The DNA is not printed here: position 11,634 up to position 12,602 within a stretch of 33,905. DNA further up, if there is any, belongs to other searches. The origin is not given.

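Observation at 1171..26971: Thirteen promoters share yTTAAG-N5-yTTAAG-N10-TAnnnT: a PmrA/BasR-box regulon covering stress and stationary-phase genes plus the regulator itself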

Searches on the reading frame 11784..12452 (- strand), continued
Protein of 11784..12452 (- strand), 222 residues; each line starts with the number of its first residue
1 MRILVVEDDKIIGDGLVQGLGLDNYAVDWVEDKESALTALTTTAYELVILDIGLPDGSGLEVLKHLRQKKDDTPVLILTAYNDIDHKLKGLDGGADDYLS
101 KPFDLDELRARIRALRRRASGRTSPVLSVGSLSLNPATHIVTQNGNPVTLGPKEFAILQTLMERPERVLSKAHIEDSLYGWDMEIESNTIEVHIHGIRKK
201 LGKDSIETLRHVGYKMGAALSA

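Call 41: find_homologous_proteins(query=window:11784-12452:-, max_evalue=1e-60)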
Query window:11784-12452:- (222 aa): 3990 proteins with E <= 1e-60 among 8000 candidates; the best 120 are listed.
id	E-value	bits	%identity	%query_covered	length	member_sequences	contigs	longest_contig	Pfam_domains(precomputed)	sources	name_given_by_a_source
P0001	3.0e-140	483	100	100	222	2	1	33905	PF00486.35,PF00072.31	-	-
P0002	5.6e-139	479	99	100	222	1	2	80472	PF00486.35,PF00072.31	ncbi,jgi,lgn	ncbi:MAG: two-component system response regulator QseB [Candidatus Endobugula sp.]|jgi:two-component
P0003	7.2e-130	449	92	100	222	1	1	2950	PF00486.35,PF00072.31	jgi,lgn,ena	-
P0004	3.7e-129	447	92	100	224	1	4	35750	PF00486.35,PF00072.31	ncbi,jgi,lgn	ncbi:MAG: two-component system response regulator QseB [Cellvibrionaceae bacterium]|jgi:two-componen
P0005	3.6e-103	362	75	99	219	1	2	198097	PF00486.35,PF00072.31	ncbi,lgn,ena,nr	ncbi:MAG: DNA-binding response regulator [Oleiphilus sp.]|nr:MAG: DNA-binding response regulator [Ol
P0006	1.4e-101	357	75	97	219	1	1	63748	PF00486.35,PF00072.31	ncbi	-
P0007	4.8e-101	355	74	97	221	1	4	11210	PF00486.35,PF00072.31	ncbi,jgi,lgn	ncbi:MAG: DNA-binding response OmpR family regulator [Gammaproteobacteria bacterium]|jgi:DNA-binding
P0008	2.3e-100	353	74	97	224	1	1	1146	PF00486.35,PF00072.31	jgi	jgi:two-component system response regulator QseB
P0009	6.5e-100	351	72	99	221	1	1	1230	PF00486.35,PF00072.31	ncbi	-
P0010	5.3e-99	348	74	98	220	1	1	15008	PF00486.35,PF00072.31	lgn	-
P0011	5.0e-98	345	73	97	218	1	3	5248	PF00486.35,PF00072.31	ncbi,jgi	ncbi:MAG: two-component system response regulator QseB [Oleiphilaceae bacterium]|jgi:two-component s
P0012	1.2e-97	344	71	98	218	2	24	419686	PF00486.35,PF00072.31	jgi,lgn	jgi:two-component system response regulator QseB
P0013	3.4e-97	342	73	98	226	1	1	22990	PF00486.35,PF00072.31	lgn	-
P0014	5.2e-97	342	69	98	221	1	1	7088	PF00486.35,PF00072.31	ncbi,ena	-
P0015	9.0e-97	341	71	97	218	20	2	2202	PF00486.35,PF00072.31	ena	-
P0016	9.6e-97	341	69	98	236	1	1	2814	PF00486.35,PF00072.31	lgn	-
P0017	1.5e-96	340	71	98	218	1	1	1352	PF00486.35,PF00072.31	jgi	jgi:two-component system response regulator QseB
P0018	2.9e-96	339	71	98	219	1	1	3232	PF00486.35,PF00072.31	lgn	-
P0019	3.1e-96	339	72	97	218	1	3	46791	PF00486.35,PF00072.31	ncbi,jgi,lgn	ncbi:MAG: two-component system response regulator QseB [Alphaproteobacteria bacterium]|jgi:two-compo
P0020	3.4e-96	339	73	98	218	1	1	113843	PF00486.35,PF00072.31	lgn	-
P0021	3.4e-96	339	72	98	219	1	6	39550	PF00486.35,PF00072.31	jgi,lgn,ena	jgi:DNA-binding response OmpR family regulator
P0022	3.5e-96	339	69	98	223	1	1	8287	PF00486.35,PF00072.31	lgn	-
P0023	4.5e-96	339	72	98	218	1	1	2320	PF00486.35,PF00072.31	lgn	-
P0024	5.9e-96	338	71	98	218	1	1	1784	PF00486.35,PF00072.31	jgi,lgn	jgi:DNA-binding response OmpR family regulator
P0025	6.0e-96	338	70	97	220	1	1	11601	PF00486.35,PF00072.31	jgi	-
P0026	6.5e-96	338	72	96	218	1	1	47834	PF00486.35,PF00072.31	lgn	-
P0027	6.8e-96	338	71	98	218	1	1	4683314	PF00486.35,PF00072.31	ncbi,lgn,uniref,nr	ncbi:DNA-binding response regulator [Colwellia sp. PAMC 20917]|uniref:response regulator n=1 Tax=Col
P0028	8.6e-96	338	71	98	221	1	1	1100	PF00486.35,PF00072.31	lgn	-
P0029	1.0e-95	337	71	98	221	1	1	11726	PF00486.35,PF00072.31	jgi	jgi:two-component system response regulator QseB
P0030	1.1e-95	337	72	98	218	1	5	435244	PF00486.35,PF00072.31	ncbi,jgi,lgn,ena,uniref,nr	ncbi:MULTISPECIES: response regulator [unclassified Colwellia]|jgi:two-component system response reg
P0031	1.5e-95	337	71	98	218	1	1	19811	PF00486.35,PF00072.31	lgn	-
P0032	1.8e-95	337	70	98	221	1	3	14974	PF00486.35,PF00072.31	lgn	-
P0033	2.4e-95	336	69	98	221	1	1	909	PF00486.35,PF00072.31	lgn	-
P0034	2.7e-95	336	72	98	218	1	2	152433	PF00486.35,PF00072.31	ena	-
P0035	2.9e-95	336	71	98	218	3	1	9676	PF00486.35,PF00072.31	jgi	jgi:DNA-binding response OmpR family regulator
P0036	3.5e-95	336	70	98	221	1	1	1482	PF00486.35,PF00072.31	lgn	-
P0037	5.4e-95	335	71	96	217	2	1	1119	PF00486.35,PF00072.31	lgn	-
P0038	5.6e-95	335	71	96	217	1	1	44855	PF00486.35,PF00072.31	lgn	-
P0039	6.2e-95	335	71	98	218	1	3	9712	PF00486.35,PF00072.31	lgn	-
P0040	9.6e-95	334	70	98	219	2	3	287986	PF00486.35,PF00072.31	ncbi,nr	ncbi:MAG: response regulator [Rhodospirillales bacterium]|nr:response regulator [Alphaproteobacteria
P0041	1.1e-94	334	71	97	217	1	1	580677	PF00486.35,PF00072.31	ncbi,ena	-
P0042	1.2e-94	334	69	98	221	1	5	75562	PF00486.35,PF00072.31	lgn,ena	-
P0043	1.3e-94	334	70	99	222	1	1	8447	PF00486.35,PF00072.31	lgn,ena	-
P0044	2.0e-94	333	70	98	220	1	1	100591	PF00486.35,PF00072.31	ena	-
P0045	5.3e-94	332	71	97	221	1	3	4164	PF00486.35,PF00072.31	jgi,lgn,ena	-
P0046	9.2e-94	331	70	97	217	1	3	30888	PF00486.35,PF00072.31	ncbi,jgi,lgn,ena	jgi:two-component system response regulator QseB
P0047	2.1e-93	330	69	98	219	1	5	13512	PF00486.35,PF00072.31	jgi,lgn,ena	jgi:DNA-binding response OmpR family regulator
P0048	2.3e-93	330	70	98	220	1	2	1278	PF00486.35,PF00072.31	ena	-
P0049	7.1e-93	328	67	98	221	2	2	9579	PF00486.35,PF00072.31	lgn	-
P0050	1.1e-92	327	70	98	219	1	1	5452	PF00486.35,PF00072.31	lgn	-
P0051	1.2e-92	327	68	98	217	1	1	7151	PF00486.35,PF00072.31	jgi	jgi:two-component system response regulator QseB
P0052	2.0e-92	327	70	97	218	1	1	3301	PF00486.35,PF00072.31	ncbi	-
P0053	2.1e-92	327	71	98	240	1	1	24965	PF00486.35,PF00072.31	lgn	-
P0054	3.5e-92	326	66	98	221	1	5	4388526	PF00486.35,PF00072.31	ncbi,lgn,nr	ncbi:two-component system response regulator QseB [Alteromonadaceae bacterium 2753L.S.0a.02]|nr:two-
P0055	4.4e-92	326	68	97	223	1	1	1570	PF00486.35,PF00072.31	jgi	jgi:DNA-binding response OmpR family regulator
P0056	7.8e-92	325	66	98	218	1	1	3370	PF00486.35,PF00072.31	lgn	-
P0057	8.0e-92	325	66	97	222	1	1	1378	PF00486.35,PF00072.31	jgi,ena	-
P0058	1.0e-91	324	67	97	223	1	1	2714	PF00486.35,PF00072.31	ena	-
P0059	1.2e-91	324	65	100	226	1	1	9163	PF00486.35,PF00072.31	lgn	-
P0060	1.4e-91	324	67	97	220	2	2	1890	PF00486.35,PF00072.31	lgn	-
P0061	1.5e-91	324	69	99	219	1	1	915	PF00486.35,PF00072.31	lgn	-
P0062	1.7e-91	324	70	97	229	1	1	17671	PF00486.35,PF00072.31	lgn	-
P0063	6.0e-91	322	69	97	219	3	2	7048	PF00486.35,PF00072.31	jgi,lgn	jgi:DNA-binding response OmpR family regulator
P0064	7.1e-91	322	66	98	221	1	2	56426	PF00486.35,PF00072.31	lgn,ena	-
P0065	1.3e-90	321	65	97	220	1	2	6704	PF00486.35,PF00072.31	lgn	-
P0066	1.4e-90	321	66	98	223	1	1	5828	PF00486.35,PF00072.31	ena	-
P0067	2.7e-90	320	67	97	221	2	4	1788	PF00486.35,PF00072.31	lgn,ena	-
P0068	3.0e-90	320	65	98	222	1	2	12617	PF00486.35,PF00072.31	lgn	-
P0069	8.9e-90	318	66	97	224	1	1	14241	PF00486.35,PF00072.31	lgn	-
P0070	1.1e-89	318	65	97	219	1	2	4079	PF00486.35,PF00072.31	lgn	-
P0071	1.2e-89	318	64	100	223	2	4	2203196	PF00486.35,PF00072.31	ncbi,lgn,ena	-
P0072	1.2e-89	318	67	99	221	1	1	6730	PF00486.35,PF00072.31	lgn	-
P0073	1.6e-89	317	66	97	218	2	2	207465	PF00486.35,PF00072.31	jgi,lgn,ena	-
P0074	2.5e-89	317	65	99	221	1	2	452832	PF00486.35,PF00072.31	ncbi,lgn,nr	ncbi:MAG: response regulator [Bdellovibrionaceae bacterium]|nr:response regulator [Pseudobdellovibri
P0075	4.4e-89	316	68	97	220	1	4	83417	PF00486.35,PF00072.31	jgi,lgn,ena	-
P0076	6.0e-89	315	65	99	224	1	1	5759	PF00486.35,PF00072.31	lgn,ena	-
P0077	6.4e-89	315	63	100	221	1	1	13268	PF00486.35,PF00072.31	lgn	-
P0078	6.5e-89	315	66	97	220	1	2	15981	PF00486.35,PF00072.31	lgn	-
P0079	8.2e-89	315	66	96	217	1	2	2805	PF00486.35,PF00072.31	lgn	-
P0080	1.4e-88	314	64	98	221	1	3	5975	PF00486.35,PF00072.31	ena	-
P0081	1.9e-88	314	66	97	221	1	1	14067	PF00486.35,PF00072.31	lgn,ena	-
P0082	2.6e-88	313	65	98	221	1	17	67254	PF00486.35,PF00072.31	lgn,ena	-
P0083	3.8e-88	313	67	96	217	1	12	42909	PF00486.35,PF00072.31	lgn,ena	-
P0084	4.8e-88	312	65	97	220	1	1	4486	PF00486.35,PF00072.31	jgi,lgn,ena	jgi:DNA-binding response OmpR family regulator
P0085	5.6e-88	312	67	97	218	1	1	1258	PF00486.35,PF00072.31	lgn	-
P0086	1.6e-87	311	63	99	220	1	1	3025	PF00486.35,PF00072.31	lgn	-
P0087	1.7e-87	311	64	97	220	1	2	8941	PF00486.35,PF00072.31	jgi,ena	-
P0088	1.9e-87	310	65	96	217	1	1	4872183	PF00486.35,PF00072.31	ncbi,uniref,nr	ncbi:response regulator [Planctobacterium marinum]|uniref:DNA-binding response regulator n=1 Tax=Pla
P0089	2.0e-87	310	66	96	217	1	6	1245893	PF00486.35,PF00072.31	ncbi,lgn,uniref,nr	ncbi:response regulator [Planctobacterium marinum]|uniref:response regulator n=1 Tax=Planctobacteriu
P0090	2.3e-87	310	65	98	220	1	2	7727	PF00486.35,PF00072.31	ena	-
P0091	2.5e-87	310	66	98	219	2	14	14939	PF00486.35,PF00072.31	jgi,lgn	jgi:two-component system response regulator QseB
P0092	5.2e-87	309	66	97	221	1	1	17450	PF00486.35,PF00072.31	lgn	-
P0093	8.2e-87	308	63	98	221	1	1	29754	PF00486.35,PF00072.31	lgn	-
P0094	1.6e-86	307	65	96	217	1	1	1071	PF00486.35,PF00072.31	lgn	-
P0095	2.9e-86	307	66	95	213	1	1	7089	PF00486.35,PF00072.31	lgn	-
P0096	3.0e-86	306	62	99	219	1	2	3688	PF00486.35,PF00072.31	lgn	-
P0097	3.3e-86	306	63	98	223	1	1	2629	PF00486.35,PF00072.31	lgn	-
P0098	3.6e-86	306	63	98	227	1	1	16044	PF00486.35,PF00072.31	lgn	-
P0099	1.1e-85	305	63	98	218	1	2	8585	PF00486.35,PF00072.31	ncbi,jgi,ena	jgi:two-component system response regulator QseB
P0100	1.3e-85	304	64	96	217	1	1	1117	PF00486.35,PF00072.31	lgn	-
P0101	1.4e-85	304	63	97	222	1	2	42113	PF00486.35,PF00072.31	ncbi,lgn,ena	-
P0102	4.7e-85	303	67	98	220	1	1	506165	PF00486.35,PF00072.31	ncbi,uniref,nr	ncbi:response regulator [Exilibacterium tricleocarpae]|uniref:Response regulator n=1 Tax=Exilibacter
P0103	5.1e-85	302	61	98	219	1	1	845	PF00486.35,PF00072.31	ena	-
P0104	6.2e-85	302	63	98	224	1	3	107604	PF00486.35,PF00072.31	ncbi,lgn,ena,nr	ncbi:MAG: response regulator [Rickettsiales bacterium]|nr:response regulator [Pseudomonadota bacteri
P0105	1.3e-84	301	63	99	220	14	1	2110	PF00486.35,PF00072.31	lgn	-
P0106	1.6e-84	301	61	97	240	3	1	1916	PF00486.35,PF00072.31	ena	-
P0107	1.7e-84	301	62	98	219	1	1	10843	PF00486.35,PF00072.31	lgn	-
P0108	2.8e-84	300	63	97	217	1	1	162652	PF00486.35,PF00072.31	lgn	-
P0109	3.4e-84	300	62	97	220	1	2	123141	PF00486.35,PF00072.31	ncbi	-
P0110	3.4e-84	300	63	98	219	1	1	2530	PF00486.35,PF00072.31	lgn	-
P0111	5.4e-84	299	61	99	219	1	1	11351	PF00486.35,PF00072.31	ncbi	-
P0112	6.0e-84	299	62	98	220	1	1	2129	PF00486.35,PF00072.31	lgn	-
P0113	1.4e-83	298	60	98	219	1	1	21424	PF00486.35,PF00072.31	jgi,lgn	jgi:two-component system response regulator QseB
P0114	2.1e-83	297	62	98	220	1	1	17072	PF00486.35,PF00072.31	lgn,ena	-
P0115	2.2e-83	297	62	97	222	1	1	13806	PF00486.35,PF00072.31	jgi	-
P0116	2.4e-83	297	62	99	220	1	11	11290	PF00486.35,PF00072.31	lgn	-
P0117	3.3e-83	297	63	97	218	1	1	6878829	PF00486.35,PF00072.31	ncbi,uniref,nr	ncbi:response regulator [Agarilytica rhodophyticola]|uniref:response regulator n=1 Tax=Agarilytica r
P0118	3.6e-83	296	61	99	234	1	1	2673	PF00486.35,PF00072.31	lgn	-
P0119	3.8e-83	296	63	97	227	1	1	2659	PF00486.35,PF00072.31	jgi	-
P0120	4.0e-83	296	63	99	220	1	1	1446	PF00486.35,PF00072.31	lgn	-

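Call 42: find_encoding_contigs(protein=P0005, flank=10000, max_places=1)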
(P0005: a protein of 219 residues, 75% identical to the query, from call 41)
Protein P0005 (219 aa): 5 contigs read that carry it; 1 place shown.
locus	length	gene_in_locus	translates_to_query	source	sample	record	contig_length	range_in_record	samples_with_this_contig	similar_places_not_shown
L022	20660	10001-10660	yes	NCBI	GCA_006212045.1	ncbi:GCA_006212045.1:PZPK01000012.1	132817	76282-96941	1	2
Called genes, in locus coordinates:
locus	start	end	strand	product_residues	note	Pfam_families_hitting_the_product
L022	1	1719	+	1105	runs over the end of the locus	PF00873:ACR_tran, PF02355:SecD_SecF_C (faint)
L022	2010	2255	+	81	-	PF02604:PhdYeFM_antitox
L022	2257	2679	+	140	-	PF01850:PIN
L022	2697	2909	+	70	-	-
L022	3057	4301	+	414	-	-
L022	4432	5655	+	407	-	PF01636:APH (weak), PF06414:Zeta_toxin (weak), PF13671:AAA_33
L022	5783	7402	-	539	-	PF00118:Cpn60_TCP1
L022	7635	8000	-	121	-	-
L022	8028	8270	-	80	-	PF09360:zf-CDGSH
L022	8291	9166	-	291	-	PF01435:Peptidase_M48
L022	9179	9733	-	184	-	PF06026:Rib_5-P_isom_A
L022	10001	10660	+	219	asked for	PF00072:Response_reg, PF00486:Trans_reg_C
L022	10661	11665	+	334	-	PF26769:HAMP_PhoQ (weak), PF00512:HisKA, PF02518:HATPase_c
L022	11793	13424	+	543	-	PF00512:HisKA, PF02518:HATPase_c, PF00072:Response_reg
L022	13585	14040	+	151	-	PF00011:HSP20, PF17886:ArsA_HSP20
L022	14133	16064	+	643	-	PF05257:CHAP, PF03738:GSP_synth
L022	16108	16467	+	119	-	-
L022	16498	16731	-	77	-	-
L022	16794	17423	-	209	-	PF01467:CTP_transf_like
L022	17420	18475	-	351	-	PF01522:Polysacc_deac_1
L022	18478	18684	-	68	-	PF11154:DUF2934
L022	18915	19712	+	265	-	PF20142:Scaffold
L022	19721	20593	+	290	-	PF03734:YkuD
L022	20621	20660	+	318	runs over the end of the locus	-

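Call 43: find_encoding_contigs(protein=P0027, flank=10000, max_places=1)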
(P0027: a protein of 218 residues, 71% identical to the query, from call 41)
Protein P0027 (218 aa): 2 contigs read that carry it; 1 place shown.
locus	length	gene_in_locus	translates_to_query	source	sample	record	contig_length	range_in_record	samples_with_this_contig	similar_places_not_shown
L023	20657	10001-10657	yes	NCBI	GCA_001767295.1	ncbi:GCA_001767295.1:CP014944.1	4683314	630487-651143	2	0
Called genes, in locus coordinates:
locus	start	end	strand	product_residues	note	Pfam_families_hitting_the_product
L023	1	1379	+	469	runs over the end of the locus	PF00082:Peptidase_S8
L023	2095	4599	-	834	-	PF00082:Peptidase_S8, PF00395:SLH (faint)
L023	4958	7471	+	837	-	PF00395:SLH (faint), PF00082:Peptidase_S8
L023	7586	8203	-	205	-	PF00072:Response_reg, PF08281:Sigma70_r4_2 (weak), PF00196:GerE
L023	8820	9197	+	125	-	PF13275:S4_2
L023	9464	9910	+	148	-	PF05618:RimB-like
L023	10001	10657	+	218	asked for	PF00072:Response_reg, PF00486:Trans_reg_C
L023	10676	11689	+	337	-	PF00512:HisKA, PF02518:HATPase_c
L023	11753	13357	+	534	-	PF00512:HisKA, PF02518:HATPase_c, PF00072:Response_reg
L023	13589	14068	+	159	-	PF04542:Sigma70_r2, PF08281:Sigma70_r4_2 (weak), PF04545:Sigma70_r4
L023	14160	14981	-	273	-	PF00924:MS_channel_2nd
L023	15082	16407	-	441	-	PF03448:MgtE_N (weak), PF01769:MgtE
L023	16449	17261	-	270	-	PF03448:MgtE_N, PF00571:CBS (faint)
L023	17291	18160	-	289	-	PF05552:MS_channel_1st_1 (weak)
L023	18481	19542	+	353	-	PF01595:CNNM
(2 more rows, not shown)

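Call 44: find_encoding_contigs(protein=P0054, flank=10000, max_places=1)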
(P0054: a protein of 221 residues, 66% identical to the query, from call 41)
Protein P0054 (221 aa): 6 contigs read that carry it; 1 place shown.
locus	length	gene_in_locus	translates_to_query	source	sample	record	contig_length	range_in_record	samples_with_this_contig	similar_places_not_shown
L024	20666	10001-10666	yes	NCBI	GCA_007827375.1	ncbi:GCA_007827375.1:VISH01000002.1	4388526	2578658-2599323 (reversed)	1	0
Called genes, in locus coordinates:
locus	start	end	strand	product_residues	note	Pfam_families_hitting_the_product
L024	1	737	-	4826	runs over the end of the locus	PF00501:AMP-binding, PF13193:AMP-binding_C, PF21394:Beta-ketacyl_N, PF00106:adh_short, PF01073:3Beta_HSD, PF08659:KR, PF13561:adh_short_C2, PF00109:ketoacyl-synt, +31 more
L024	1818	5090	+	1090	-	PF00890:FAD_binding_2 (faint), PF01266:DAO, PF02910:Succ_DH_flav_C, PF00501:AMP-binding, PF13193:AMP-binding_C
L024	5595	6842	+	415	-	PF00589:Phage_integrase (weak)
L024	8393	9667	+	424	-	PF00657:Lipase_GDSL, PF13472:Lipase_GDSL_2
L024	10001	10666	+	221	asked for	PF00072:Response_reg, PF00486:Trans_reg_C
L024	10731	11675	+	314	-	PF00512:HisKA, PF02518:HATPase_c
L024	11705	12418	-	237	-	PF01925:TauE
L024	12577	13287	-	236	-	PF00392:GntR, PF08279:HTH_11 (faint), PF07729:FCD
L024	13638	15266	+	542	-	PF00474:SSF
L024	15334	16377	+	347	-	PF04616:Glyco_hydro_43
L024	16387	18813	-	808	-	PF07944:Beta-AFase-like_GH127_cat, PF20736:Glyco_hydro127M, PF16375:DUF4986, PF20620:DUF6805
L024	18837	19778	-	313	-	PF04616:Glyco_hydro_43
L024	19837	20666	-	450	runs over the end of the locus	PF13347:MFS_2, PF07690:MFS_1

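Call 45: find_encoding_contigs(protein=P0117, flank=10000, max_places=1)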
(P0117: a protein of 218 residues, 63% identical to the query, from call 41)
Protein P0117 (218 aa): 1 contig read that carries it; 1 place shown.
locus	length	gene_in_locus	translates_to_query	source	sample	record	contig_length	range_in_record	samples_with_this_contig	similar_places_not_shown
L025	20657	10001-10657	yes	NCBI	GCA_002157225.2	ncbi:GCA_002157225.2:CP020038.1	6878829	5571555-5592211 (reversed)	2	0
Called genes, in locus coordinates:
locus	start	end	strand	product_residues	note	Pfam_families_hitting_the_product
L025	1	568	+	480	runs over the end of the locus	PF00672:HAMP, PF00512:HisKA, PF02518:HATPase_c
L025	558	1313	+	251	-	-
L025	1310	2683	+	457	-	PF00072:Response_reg, PF00158:Sigma54_activat, PF14532:Sigma54_activ_2, PF25601:AAA_lid_14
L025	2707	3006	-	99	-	PF00856:SET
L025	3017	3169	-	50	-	-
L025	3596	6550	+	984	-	PF07715:Plug, PF00593:TonB_dep_Rec_b-barrel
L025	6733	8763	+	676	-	PF07676:PD40 (faint), PF26550:Tricorn_2nd (weak), PF00930:DPPIV_N (faint), PF26549:Tricorn_N, PF20434:BD-FAE, PF00326:Peptidase_S9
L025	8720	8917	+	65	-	-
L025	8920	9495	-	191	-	PF27546:MICAH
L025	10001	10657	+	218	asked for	PF00072:Response_reg, PF00486:Trans_reg_C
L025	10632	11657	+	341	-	PF00512:HisKA, PF02518:HATPase_c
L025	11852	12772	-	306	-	PF00126:HTH_1, PF03466:LysR_substrate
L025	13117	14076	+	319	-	-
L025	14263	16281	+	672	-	PF00756:Esterase (weak), PF01738:DLH (weak), PF02129:Peptidase_S15, PF00561:Abhydrolase_1 (weak), PF12146:Hydrolase_4 (weak), PF12697:Abhydrolase_6 (weak), PF20434:BD-FAE, PF00326:Peptidase_S9, +1 more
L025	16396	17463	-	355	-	PF26363:Phospholipase-like (weak), PF01764:Lipase_3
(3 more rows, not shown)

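Call 55: find_encoding_contigs(protein=P0012, flank=10000, max_places=1)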
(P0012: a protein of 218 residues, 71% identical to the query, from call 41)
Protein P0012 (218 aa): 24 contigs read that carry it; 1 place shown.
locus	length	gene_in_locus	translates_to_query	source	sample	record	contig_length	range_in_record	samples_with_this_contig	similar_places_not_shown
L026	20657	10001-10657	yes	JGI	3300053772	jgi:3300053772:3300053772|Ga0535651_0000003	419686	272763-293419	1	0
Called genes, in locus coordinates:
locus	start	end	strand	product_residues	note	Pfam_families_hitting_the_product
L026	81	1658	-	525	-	PF00999:Na_H_Exchanger, PF02254:TrkA_N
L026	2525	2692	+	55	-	-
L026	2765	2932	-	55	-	-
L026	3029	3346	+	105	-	-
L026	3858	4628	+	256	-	PF00497:SBP_bac_3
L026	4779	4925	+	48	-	-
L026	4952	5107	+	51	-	-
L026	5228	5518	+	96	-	PF11867:T1RH-like_C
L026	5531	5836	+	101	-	PF11867:T1RH-like_C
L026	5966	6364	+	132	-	PF11185:DUF2971 (faint)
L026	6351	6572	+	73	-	-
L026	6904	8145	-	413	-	PF00589:Phage_integrase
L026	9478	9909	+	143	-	PF05618:RimB-like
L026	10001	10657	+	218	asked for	PF00072:Response_reg, PF00486:Trans_reg_C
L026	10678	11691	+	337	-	PF00512:HisKA, PF02518:HATPase_c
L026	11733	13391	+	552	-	PF00512:HisKA, PF02518:HATPase_c, PF00072:Response_reg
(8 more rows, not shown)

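Call 56: find_encoding_contigs(protein=P0040, flank=10000, max_places=1)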
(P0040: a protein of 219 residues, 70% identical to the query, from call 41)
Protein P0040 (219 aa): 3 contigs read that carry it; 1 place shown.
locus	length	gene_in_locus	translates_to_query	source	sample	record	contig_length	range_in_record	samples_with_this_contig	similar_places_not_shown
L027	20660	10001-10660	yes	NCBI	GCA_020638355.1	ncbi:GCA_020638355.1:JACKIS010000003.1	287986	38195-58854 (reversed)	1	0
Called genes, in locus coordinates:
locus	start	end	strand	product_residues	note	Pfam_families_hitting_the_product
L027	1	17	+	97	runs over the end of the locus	-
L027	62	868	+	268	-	-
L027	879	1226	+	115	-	-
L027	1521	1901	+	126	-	PF09000:Cytotoxic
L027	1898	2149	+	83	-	PF24731:DUF7683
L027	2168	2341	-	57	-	-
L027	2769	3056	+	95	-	PF03413:PepSY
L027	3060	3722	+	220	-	PF00072:Response_reg, PF00486:Trans_reg_C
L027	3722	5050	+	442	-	PF26769:HAMP_PhoQ, PF00512:HisKA, PF02518:HATPase_c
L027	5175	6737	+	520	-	PF00353:HemolysinCabind (weak)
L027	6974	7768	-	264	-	-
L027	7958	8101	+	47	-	-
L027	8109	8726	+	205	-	-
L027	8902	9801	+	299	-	-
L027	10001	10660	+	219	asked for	PF00072:Response_reg, PF00486:Trans_reg_C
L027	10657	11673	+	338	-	PF00512:HisKA, PF02518:HATPase_c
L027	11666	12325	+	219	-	PF07885:Ion_trans_2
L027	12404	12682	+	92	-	-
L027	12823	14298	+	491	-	PF00089:Trypsin, PF13365:Trypsin_2, PF00595:PDZ (weak), PF13180:PDZ_2, PF17820:PDZ_6, PF00595:PDZ (weak), PF13180:PDZ_2, PF17820:PDZ_6, +2 more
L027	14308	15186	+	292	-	PF01435:Peptidase_M48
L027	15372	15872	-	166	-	PF06210:DUF1003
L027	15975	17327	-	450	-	PF08521:2CSK_N (weak), PF26769:HAMP_PhoQ, PF00512:HisKA, PF02518:HATPase_c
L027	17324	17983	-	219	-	PF00072:Response_reg, PF00486:Trans_reg_C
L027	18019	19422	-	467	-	PF13231:PMT_2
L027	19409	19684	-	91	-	PF07578:LAB_N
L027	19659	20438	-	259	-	PF00535:Glycos_transf_2, PF10111:Glyco_tranf_2_2 (faint)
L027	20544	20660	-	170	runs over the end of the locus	-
